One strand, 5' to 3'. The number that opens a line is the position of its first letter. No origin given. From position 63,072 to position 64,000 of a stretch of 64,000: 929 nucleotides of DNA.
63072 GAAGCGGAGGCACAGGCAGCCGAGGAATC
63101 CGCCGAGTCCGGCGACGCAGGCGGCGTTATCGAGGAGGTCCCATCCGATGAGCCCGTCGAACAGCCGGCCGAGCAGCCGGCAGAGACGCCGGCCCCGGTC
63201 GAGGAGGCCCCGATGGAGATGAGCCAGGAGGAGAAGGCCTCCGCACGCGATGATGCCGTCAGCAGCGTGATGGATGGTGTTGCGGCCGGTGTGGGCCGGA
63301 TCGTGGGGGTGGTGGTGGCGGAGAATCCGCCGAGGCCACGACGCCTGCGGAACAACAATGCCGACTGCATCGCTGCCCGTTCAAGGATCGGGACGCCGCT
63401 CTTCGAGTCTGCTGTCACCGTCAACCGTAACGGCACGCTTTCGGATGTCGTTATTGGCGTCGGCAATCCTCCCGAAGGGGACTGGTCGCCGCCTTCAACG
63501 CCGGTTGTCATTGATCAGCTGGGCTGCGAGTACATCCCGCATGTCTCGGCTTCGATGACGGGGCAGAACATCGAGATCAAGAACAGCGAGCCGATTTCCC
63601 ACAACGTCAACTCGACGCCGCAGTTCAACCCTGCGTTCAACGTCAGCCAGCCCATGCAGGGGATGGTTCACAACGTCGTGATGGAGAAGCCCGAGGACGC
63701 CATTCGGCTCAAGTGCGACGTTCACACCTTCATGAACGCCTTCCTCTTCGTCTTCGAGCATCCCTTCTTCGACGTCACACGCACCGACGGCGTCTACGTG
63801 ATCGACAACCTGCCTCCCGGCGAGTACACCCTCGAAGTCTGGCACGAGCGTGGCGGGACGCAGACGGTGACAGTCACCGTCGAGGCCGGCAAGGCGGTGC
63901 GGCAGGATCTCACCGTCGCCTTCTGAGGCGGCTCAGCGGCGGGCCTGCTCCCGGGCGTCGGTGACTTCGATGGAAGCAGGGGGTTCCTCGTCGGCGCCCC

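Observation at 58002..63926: ~1970-aa membrane-anchored protein combining a long coiled coil, eight c-type heme sites, acidic linkers and a cupredoxin-like domain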

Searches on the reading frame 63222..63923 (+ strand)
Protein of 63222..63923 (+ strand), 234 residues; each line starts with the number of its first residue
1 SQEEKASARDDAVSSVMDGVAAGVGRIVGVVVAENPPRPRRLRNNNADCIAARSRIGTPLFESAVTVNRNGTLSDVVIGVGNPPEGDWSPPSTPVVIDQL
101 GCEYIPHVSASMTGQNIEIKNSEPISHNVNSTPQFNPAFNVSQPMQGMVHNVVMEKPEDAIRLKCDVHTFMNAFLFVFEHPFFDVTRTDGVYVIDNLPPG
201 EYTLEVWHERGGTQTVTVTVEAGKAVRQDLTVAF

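Call 13: search_protein_families(library=pfam, proteins=[window:63222-63923:+], max_evalue=10)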
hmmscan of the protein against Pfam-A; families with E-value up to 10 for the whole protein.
window:63222-63923:+ (234 aa): 7 families
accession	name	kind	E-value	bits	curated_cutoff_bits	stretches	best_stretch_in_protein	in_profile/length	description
PF13620.12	CarboxypepD_reg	-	8.3e-09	36.1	32.3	1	185-232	33-81/82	Carboxypeptidase regulatory-like domain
PF14686.12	fn3_3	-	0.00021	21.5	24.4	1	188-226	33-73/75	Polysaccharide lyase family 4, domain II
PF09430.16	EMC7_beta-sandw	-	0.0003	21.4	26.6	1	180-227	19-66/122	ER membrane protein complex subunit 7, beta-sandwich domain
PF13715.12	CarbopepD_reg_2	-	0.0056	17.1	32.2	1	184-226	28-70/88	CarboxypepD_reg-like domain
PF07495.19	Y_Y_Y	-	0.05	14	26.6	1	191-208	29-46/65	Y_Y_Y domain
PF17210.9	SdrD_B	-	0.065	13.9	29.7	1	185-217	43-75/112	SdrD B-like domain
PF17802.7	SpaA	-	0.18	12.4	23.1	1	185-205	37-57/91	Prealbumin-like fold domain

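Call 14: find_homologous_proteins(query=window:63312-63923:+, max_evalue=0.001)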
Query window:63312-63923:+ (204 aa): 21 proteins with E <= 0.001 among 183 candidates.
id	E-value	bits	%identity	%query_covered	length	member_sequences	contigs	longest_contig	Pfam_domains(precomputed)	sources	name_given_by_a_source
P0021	5.9e-45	171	49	83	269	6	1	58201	PF13715.13,PF14686.13,PF13620.13,PF09430.17,PF22904.4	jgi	jgi:Carboxypeptidase regulatory-like domain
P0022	1.2e-42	164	45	87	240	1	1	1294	PF14686.13,PF13620.13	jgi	jgi:plastocyanin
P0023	3.4e-41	159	42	91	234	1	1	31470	PF14686.13,PF13620.13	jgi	jgi:Polysaccharide lyase family 4, domain II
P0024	5.1e-40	155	40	92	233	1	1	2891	PF14686.13,PF13620.13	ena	-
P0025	2.9e-39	153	44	89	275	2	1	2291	PF13715.13,PF14686.13,PF13620.13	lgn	-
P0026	2.2e-37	147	43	88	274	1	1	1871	PF13715.13,PF14686.13,PF13620.13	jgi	jgi:hypothetical protein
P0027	2.3e-37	146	39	95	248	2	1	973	PF13620.13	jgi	jgi:hypothetical protein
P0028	7.5e-37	145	42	93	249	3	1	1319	PF14686.13,PF13620.13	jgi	jgi:hypothetical protein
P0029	1.1e-36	144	39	96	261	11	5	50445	PF13620.13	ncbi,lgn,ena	-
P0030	7.2e-35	138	40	98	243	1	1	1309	PF13715.13,PF14686.13,PF13620.13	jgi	jgi:plastocyanin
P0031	3.4e-34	136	40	95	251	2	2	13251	PF13715.13,PF14686.13,PF13620.13,PF22904.4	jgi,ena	-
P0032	5.6e-34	135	40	98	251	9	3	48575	PF13715.13,PF14686.13,PF13620.13,PF22904.4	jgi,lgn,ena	jgi:plastocyanin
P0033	3.3e-33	133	40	84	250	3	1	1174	PF13715.13,PF14686.13,PF13620.13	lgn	-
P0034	1.4e-32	131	44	80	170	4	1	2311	PF13715.13,PF14686.13,PF13620.13,PF22904.4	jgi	jgi:plastocyanin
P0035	7.8e-32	128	36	94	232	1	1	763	PF13620.13,PF09430.17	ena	-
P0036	2.5e-31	127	39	90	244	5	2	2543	PF13715.13,PF13620.13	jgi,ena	-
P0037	5.1e-31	126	37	91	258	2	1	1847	PF13620.13,PF09430.17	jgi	jgi:hypothetical protein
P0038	2.3e-30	124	36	96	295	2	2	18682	PF13715.13,PF14686.13,PF13620.13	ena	-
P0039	2.7e-30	123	38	77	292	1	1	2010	PF13715.13,PF14686.13,PF13620.13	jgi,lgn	-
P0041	3.0e-22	97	37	68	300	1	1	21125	PF13620.13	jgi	jgi:hypothetical protein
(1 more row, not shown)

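Call 16: find_encoding_contigs(protein=P0021, flank=6000, max_places=1)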
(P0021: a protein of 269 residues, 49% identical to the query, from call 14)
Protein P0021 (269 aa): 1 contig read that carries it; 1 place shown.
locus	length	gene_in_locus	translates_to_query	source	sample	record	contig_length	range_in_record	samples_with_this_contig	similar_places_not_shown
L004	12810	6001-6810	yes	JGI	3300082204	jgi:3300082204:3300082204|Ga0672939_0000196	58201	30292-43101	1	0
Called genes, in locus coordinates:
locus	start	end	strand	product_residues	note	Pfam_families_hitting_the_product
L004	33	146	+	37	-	-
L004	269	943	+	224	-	-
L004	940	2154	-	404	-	PF01734:Patatin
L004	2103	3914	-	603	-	PF00654:Voltage_CLC, PF00571:CBS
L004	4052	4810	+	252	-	PF07730:HisKA_3, PF13581:HATPase_c_2 (weak), PF02518:HATPase_c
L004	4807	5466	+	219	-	PF00072:Response_reg, PF13518:HTH_28 (faint), PF04545:Sigma70_r4 (weak), PF08281:Sigma70_r4_2, PF00196:GerE, PF13384:HTH_23 (weak)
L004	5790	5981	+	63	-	-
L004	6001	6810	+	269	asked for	PF14686:fn3_3 (weak), PF09430:EMC7_beta-sandw (faint), PF13715:CarbopepD_reg_2 (weak), PF13620:CarboxypepD_reg, PF22904:NOMO1-like_2nd (weak)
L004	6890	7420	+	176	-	PF07452:CHRD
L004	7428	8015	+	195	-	PF04191:PEMT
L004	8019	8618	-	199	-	PF00691:OmpA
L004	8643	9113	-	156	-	PF22381:Staph_reg_Sar_Rot (weak), PF01047:MarR, PF12802:MarR_2, PF13463:HTH_27 (weak)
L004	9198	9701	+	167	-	PF07452:CHRD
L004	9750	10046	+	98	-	PF09413:DUF2007 (weak)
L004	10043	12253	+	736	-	PF20256:MoCoBD_2, PF02738:MoCoBD_1, PF20256:MoCoBD_2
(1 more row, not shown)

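Call 17: find_encoding_contigs(protein=P0029, flank=6000, max_places=2)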
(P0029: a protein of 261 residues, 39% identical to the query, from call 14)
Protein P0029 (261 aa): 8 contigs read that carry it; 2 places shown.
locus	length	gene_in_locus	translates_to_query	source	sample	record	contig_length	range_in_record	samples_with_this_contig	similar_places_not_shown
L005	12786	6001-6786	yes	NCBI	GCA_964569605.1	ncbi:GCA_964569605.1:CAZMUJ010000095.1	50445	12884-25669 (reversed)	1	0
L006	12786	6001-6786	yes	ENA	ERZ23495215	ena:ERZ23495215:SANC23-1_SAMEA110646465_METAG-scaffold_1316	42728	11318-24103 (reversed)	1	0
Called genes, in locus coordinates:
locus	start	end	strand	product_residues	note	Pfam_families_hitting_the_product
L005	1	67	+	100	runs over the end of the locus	PF03626:COX4_pro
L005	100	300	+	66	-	-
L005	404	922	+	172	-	PF00355:Rieske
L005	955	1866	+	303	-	PF00033:Cytochrome_B, PF13631:Cytochrom_B_N_2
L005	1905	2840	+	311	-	-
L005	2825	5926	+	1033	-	PF22113:Mtrc-MtrF_II-IV_dom (faint), PF00034:Cytochrom_C (faint), PF13442:Cytochrome_CBB3 (faint), PF14522:Cytochrome_C7 (faint), PF02433:FixO (faint)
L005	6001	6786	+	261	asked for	PF13620:CarboxypepD_reg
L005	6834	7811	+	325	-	PF02628:COX15-CtaA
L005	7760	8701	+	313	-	PF01040:UbiA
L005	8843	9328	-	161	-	PF01613:Flavin_Reduct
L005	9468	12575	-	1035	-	PF02811:PHP, PF07733:DNA_pol3_alpha, PF17657:DNA_pol3_finger, PF14579:HHH_6, PF01336:tRNA_anti-codon (weak)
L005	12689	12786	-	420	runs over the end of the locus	-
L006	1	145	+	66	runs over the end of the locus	-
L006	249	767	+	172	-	PF00355:Rieske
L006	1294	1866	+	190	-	PF00033:Cytochrome_B, PF13631:Cytochrom_B_N_2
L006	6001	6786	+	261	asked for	PF13620:CarboxypepD_reg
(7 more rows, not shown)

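Call 18: find_encoding_contigs(protein=P0032, flank=6000, max_places=2)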
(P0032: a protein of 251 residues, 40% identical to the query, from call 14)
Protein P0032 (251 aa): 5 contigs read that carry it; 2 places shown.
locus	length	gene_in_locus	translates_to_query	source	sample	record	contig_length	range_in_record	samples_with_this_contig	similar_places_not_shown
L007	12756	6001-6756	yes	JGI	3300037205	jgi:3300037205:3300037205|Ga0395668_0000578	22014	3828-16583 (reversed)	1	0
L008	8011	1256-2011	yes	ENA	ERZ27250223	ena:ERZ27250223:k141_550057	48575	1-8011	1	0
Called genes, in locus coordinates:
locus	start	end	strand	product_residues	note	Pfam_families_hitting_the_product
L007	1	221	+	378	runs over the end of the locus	PF02684:LpxB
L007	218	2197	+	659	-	PF01433:Peptidase_M1, PF07719:TPR_2 (faint)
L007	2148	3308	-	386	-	PF01757:Acyl_transf_3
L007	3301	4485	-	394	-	PF01757:Acyl_transf_3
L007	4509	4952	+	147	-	PF08238:Sel1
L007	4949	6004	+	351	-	PF03150:CCP_MauG, PF00034:Cytochrom_C (faint)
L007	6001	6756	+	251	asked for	PF14686:fn3_3 (weak), PF13620:CarboxypepD_reg, PF13715:CarbopepD_reg_2 (weak), PF22904:NOMO1-like_2nd (weak)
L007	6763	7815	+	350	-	-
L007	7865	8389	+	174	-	PF04264:YceI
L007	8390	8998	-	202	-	PF05685:Uma2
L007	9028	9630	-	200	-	PF01227:GTP_cyclohydroI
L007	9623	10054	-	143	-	PF01242:PTPS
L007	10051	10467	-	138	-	PF01242:PTPS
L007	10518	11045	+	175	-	PF00578:AhpC-TSA, PF08534:Redoxin, PF00085:Thioredoxin (weak), PF13905:Thioredoxin_8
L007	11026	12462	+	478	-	PF01565:FAD_binding_4, PF02913:FAD-oxidase_C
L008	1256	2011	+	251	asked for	PF14686:fn3_3 (weak), PF13620:CarboxypepD_reg, PF13715:CarbopepD_reg_2 (weak), PF22904:NOMO1-like_2nd (weak)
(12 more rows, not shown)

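Call 39: predict_structure(alignment_id=A3)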
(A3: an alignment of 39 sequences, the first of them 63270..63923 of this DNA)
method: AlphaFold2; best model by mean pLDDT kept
length: 218 residues; sequences in the alignment: 39
mean_pLDDT: 92.2   pTM: 0.88
mean pLDDT of the five models: 92.2, 92.0, 91.8, 91.7, 91.0
residues with pLDDT >= 90: 160; 70-90: 52; 50-70: 3; < 50: 3
segments of 3 or more residues with pLDDT < 50: 1-3
pLDDT, mean of each block of 10 residues (from residue 1): 69 95 85 90 86 93 98 97 93 98 91 85 87 95 94 92 98 96 98 96 98 95
secondary structure, 60 per line:
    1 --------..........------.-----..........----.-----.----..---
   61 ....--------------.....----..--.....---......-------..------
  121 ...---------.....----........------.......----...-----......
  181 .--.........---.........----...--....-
elements in order: E9-18 H31-40 E61-64 E79-83 E92-96 E100-105 E133-137 E142-149 E156-162 E167-169 E175-181 E184-192 E196-204 E209-211 E214-217

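Call 42: fold_search(model_id=the predicted structure, library=pdb)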
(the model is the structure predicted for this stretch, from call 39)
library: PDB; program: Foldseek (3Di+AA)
matches with E <= 10: 1098; with E <= 0.001: 39
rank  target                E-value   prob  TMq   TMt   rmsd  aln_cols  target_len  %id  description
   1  2idq                  3.8e-05  1.00  0.34  0.67   8.2       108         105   16  Structure of M98A mutant of amicyanin, Cu(II) (released 2007-03-13)
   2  6hbe_A                4.4e-05  1.00  0.35  0.19   2.7       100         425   19  Cu-containing nitrite reductase (NirK) from Thermus scotoductus SA-01 (released 2019-01-23)
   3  2gb2                  4.7e-05  1.00  0.34  0.67   8.2       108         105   17  The P52G mutant of amicyanin in the Cu(II) state. (released 2006-08-01)
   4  3rym_A                4.7e-05  1.00  0.34  0.66   8.2       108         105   16  Structure of Oxidized M98K mutant of Amicyanin (released 2011-11-23)
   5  6hbe_C                7.3e-05  1.00  0.35  0.18   2.5       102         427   20  Cu-containing nitrite reductase (NirK) from Thermus scotoductus SA-01 (released 2019-01-23)
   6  4p5r                  8.1e-05  1.00  0.35  0.68   8.2       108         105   16  Structure of oxidized W45Y mutant of amicyanin (released 2014-04-23)
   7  1sf3                  1.1e-04  1.00  0.34  0.67   8.2       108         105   17  Structure of the reduced form of the P94A mutant of amicyanin (released 2004-07-27)
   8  3ie9                  1.1e-04  1.00  0.34  0.66   8.2       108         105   16  Structure of oxidized M98L mutant of amicyanin (released 2009-10-06)
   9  1sfd_A                1.3e-04  1.00  0.34  0.67   8.2       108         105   16  oxidized form of amicyanin mutant P94F (released 2004-07-27)
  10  3ply_A                1.4e-04  1.00  0.34  0.67   8.2       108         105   17  Structure of Oxidized P96G Mutant of Amicyanin (released 2011-02-09)
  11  5u7n_G                1.4e-04  1.00  0.30  0.53   7.7       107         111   23  CRYSTAL STRUCTURE OF A CHIMERIC CUA DOMAIN (SUBUNIT II) OF CYTOCHROME BA3 FROM THERMUS THERMOPHILUS WITH THE AMICYANIN (released 2017-11-22)
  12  1id2_A                1.8e-04  1.00  0.35  0.68   7.8       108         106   18  CRYSTAL STRUCTURE OF AMICYANIN FROM PARACOCCUS VERSUTUS (THIOBACILLUS VERSUTUS) (released 2001-04-11)
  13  5u7n_F                1.9e-04  1.00  0.31  0.56   7.5       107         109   22  CRYSTAL STRUCTURE OF A CHIMERIC CUA DOMAIN (SUBUNIT II) OF CYTOCHROME BA3 FROM THERMUS THERMOPHILUS WITH THE AMICYANIN (released 2017-11-22)
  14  5u7n_B                2.1e-04  1.00  0.31  0.53   7.5       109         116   24  CRYSTAL STRUCTURE OF A CHIMERIC CUA DOMAIN (SUBUNIT II) OF CYTOCHROME BA3 FROM THERMUS THERMOPHILUS WITH THE AMICYANIN (released 2017-11-22)
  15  1iuz                  2.2e-04  1.00  0.33  0.70   2.7        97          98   16  PLASTOCYANIN (released 1997-08-20)
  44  5fc9_A                1.1e-03  1.00  0.31  0.66   4.3        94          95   16  Novel Purple Cupredoxin from Nitrosopumilus maritimus (released 2016-05-11)
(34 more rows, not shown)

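Call 52: search_protein_representatives(alignment_id=A3)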
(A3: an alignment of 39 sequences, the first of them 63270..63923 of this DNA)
Query: 39 sequences, 270 profile positions. Proteins with E-value up to 0.001 (for the whole library): 55528; up to 1e-10: 20600; up to 1e-30: 5040. The best 150 are listed.
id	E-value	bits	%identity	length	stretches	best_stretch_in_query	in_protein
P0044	1.1e-296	995.3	-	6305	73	220-268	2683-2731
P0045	2.5e-218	738.3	-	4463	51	221-268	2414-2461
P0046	3.7e-183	623.0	-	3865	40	221-268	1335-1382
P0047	2.8e-174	593.9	-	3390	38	221-267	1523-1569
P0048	2.4e-163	558.0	-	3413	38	218-268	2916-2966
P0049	7.7e-148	507.2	-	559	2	52-269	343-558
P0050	1.1e-139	480.4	-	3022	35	219-269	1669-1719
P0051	2.3e-129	446.6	-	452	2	56-269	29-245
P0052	1.3e-128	444.1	-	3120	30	220-265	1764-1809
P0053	2.1e-126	436.9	-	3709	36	220-268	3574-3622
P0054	1.0e-122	424.8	-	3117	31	221-265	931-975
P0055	1.0e-121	421.5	-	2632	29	219-268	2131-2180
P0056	3.0e-116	403.6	-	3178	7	196-268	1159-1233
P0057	1.2e-106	372.1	-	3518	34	219-268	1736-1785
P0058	6.1e-105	366.5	-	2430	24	220-266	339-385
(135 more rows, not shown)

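Call 61: search_protein_families(library=pfam, proteins=[P0029], max_evalue=1)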
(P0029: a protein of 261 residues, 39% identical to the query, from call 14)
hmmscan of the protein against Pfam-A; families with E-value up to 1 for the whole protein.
P0029 (261 aa): 7 families
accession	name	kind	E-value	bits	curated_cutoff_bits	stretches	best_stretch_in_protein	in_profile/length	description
PF13620.12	CarboxypepD_reg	-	3e-10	40.7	32.3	1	210-257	31-79/82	Carboxypeptidase regulatory-like domain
PF13715.12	CarbopepD_reg_2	-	3.4e-05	24.2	32.2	1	211-256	28-73/88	CarboxypepD_reg-like domain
PF14686.12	fn3_3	-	5.6e-05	23.3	24.4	1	209-251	27-71/75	Polysaccharide lyase family 4, domain II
PF09430.16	EMC7_beta-sandw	-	0.0072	17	26.6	1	208-247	20-59/122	ER membrane protein complex subunit 7, beta-sandwich domain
PF07495.19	Y_Y_Y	-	0.017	15.5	26.6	1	216-235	27-46/65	Y_Y_Y domain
PF17210.9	SdrD_B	-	0.052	14.2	29.7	1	211-235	42-66/112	SdrD B-like domain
PF17802.7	SpaA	-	0.091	13.4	23.1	1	211-232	36-57/91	Prealbumin-like fold domain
